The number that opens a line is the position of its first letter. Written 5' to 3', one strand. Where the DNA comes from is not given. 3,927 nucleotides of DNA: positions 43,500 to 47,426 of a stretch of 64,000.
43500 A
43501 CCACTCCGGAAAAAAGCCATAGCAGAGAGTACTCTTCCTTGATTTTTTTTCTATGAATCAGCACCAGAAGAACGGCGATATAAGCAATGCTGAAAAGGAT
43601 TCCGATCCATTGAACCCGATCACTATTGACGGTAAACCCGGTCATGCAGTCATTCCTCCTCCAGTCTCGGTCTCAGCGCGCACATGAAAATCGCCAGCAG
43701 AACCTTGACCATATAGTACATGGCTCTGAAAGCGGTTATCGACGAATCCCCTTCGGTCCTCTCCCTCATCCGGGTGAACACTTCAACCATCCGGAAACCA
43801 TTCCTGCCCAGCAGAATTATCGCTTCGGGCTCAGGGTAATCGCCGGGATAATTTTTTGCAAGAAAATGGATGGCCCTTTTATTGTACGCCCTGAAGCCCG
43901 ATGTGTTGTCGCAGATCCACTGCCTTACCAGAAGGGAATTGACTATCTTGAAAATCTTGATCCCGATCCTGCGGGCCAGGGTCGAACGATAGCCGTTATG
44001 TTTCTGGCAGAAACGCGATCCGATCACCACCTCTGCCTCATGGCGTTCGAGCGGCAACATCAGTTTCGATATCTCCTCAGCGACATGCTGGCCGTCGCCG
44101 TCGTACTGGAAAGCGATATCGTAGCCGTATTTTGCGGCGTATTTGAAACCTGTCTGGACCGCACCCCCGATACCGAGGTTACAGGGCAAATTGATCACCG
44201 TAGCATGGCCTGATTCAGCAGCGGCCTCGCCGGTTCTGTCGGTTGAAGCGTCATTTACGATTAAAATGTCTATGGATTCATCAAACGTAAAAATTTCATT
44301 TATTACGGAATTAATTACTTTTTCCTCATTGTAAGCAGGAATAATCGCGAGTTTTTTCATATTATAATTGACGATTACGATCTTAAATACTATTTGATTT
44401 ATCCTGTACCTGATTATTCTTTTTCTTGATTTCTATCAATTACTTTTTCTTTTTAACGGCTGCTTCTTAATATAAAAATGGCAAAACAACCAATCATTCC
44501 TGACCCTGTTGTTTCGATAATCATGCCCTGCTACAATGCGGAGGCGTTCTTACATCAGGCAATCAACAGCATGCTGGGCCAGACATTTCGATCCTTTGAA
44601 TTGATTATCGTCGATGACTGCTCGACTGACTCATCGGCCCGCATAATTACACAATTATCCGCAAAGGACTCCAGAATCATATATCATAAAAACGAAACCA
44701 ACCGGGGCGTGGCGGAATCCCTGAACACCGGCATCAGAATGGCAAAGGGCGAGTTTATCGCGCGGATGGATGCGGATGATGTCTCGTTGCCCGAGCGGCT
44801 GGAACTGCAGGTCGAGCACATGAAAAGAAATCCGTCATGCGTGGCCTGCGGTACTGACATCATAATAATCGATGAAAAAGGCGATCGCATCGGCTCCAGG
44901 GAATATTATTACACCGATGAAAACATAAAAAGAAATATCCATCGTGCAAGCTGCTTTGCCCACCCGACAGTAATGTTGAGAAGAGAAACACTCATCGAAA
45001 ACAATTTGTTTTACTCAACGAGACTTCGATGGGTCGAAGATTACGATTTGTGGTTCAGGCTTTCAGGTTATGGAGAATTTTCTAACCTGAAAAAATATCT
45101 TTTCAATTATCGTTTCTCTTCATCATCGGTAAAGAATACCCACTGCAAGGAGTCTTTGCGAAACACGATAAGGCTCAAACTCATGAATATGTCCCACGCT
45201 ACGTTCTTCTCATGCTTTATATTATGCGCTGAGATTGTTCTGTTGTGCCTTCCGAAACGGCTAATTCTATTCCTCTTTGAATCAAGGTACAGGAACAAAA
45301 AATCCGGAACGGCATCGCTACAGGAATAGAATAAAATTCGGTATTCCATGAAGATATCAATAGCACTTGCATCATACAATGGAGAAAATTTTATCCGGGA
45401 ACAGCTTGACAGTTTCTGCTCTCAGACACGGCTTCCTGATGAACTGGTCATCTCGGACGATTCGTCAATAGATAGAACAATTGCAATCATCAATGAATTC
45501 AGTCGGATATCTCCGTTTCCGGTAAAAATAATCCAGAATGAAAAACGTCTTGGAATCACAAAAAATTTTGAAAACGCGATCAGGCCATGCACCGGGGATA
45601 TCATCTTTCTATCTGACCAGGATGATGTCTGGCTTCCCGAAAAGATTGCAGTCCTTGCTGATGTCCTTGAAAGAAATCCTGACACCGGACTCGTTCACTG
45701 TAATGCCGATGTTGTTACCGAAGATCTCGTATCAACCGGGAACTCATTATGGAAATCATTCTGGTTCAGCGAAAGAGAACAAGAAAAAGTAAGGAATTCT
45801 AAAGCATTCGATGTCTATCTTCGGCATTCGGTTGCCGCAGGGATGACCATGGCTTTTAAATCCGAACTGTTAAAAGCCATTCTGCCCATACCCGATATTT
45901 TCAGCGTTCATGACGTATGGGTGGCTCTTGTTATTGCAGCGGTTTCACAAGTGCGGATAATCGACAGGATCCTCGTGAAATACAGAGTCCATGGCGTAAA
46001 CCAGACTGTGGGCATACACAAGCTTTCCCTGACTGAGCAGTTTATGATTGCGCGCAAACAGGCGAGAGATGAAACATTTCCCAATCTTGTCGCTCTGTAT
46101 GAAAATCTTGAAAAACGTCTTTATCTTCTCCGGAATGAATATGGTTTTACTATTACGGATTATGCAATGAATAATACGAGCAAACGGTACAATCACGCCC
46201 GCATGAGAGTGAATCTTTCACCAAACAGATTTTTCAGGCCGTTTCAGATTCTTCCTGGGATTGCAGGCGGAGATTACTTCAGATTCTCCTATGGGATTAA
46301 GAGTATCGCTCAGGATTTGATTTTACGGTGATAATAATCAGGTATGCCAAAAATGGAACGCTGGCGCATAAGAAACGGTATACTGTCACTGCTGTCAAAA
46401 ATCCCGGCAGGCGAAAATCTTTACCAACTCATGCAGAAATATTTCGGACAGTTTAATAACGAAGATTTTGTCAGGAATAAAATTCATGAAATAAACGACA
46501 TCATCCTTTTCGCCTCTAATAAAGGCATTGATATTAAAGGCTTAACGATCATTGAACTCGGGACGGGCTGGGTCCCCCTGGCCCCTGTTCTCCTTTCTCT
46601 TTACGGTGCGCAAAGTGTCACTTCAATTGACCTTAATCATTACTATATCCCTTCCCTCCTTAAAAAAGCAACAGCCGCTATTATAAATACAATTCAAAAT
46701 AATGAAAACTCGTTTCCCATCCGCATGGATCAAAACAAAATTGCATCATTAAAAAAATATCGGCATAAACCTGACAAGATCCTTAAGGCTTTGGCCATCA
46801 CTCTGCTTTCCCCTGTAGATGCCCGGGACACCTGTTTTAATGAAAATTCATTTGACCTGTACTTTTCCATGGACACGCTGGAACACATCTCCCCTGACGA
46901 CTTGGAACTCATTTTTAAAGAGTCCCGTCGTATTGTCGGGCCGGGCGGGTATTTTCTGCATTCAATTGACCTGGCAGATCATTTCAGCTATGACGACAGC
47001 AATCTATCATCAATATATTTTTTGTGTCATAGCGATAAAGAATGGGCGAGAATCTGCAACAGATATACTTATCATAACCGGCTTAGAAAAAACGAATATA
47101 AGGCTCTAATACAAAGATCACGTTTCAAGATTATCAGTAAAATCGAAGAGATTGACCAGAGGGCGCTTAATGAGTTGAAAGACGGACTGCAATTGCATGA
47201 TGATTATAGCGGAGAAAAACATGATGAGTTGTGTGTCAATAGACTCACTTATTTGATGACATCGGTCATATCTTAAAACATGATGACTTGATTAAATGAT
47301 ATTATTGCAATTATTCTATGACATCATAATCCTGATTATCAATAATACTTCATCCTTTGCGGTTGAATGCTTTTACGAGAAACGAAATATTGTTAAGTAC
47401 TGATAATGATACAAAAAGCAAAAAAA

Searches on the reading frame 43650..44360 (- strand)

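Call 62: search_protein_families(library=pfam, proteins=[window:43650-44360:-], max_evalue=0.00001)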
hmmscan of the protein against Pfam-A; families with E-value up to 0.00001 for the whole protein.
window:43650-44360:- (236 aa): 1 family
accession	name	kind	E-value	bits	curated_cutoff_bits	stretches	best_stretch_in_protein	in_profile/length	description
PF00535.33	Glycos_transf_2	-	9.9e-24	84.6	23.3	1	6-164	3-164/168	Glycosyl transferase family 2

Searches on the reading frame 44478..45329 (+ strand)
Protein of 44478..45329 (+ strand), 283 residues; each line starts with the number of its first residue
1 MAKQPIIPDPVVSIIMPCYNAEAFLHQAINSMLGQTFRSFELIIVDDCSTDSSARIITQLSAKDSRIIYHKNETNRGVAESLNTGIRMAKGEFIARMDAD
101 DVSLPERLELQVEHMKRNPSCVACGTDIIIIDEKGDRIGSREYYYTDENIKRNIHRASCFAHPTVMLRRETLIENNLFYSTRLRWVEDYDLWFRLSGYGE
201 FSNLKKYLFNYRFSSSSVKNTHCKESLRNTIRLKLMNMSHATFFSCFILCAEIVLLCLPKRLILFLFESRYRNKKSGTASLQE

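Call 62: search_protein_families(library=pfam, proteins=[window:44478-45329:+], max_evalue=0.00001)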
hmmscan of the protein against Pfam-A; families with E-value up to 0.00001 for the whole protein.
window:44478-45329:+ (283 aa): 3 families
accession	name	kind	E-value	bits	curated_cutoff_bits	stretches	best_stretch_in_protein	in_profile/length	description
PF00535.33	Glycos_transf_2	-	1.5e-39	136.1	23.3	1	13-170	1-162/168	Glycosyl transferase family 2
PF13641.12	Glyco_tranf_2_3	-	4.4e-12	46.9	27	1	10-196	2-195/230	Glycosyltransferase like family 2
PF10111.15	Glyco_tranf_2_2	-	2.1e-11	44.3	27.3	1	13-203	1-207/276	Glycosyltransferase like family 2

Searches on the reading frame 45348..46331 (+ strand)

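Call 62: search_protein_families(library=pfam, proteins=[window:45348-46331:+], max_evalue=0.00001)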
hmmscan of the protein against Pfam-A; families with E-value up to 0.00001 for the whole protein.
window:45348-46331:+ (327 aa): 2 families
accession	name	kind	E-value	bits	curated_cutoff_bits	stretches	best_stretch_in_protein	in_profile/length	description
PF00535.33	Glycos_transf_2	-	1.7e-25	90.3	23.3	1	4-156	1-149/168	Glycosyl transferase family 2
PF13641.12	Glyco_tranf_2_3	-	1.6e-11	45.1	27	1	3-179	3-175/230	Glycosyltransferase like family 2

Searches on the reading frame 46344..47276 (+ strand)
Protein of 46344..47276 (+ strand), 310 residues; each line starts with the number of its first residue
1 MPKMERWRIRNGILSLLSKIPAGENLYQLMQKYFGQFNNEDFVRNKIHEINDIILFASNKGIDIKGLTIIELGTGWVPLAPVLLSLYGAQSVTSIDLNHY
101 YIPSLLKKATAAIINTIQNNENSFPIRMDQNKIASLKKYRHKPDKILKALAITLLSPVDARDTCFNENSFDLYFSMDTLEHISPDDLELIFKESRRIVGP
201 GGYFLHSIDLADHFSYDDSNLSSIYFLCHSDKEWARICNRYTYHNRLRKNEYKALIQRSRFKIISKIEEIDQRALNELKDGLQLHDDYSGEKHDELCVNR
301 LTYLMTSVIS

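Call 62: search_protein_families(library=pfam, proteins=[window:46344-47276:+], max_evalue=0.00001)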
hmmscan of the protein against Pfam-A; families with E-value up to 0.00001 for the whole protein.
window:46344-47276:+ (310 aa): 3 families
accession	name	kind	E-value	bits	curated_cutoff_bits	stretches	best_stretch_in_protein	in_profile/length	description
PF08241.18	Methyltransf_11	-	4.4e-10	40.5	21.2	1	157-205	48-94/95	Methyltransferase domain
PF13649.12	Methyltransf_25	-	7.4e-09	36.6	27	0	158-202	53-97/97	Methyltransferase domain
PF13489.12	Methyltransf_23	-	3e-07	30.8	27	1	45-263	4-161/164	Methyltransferase domain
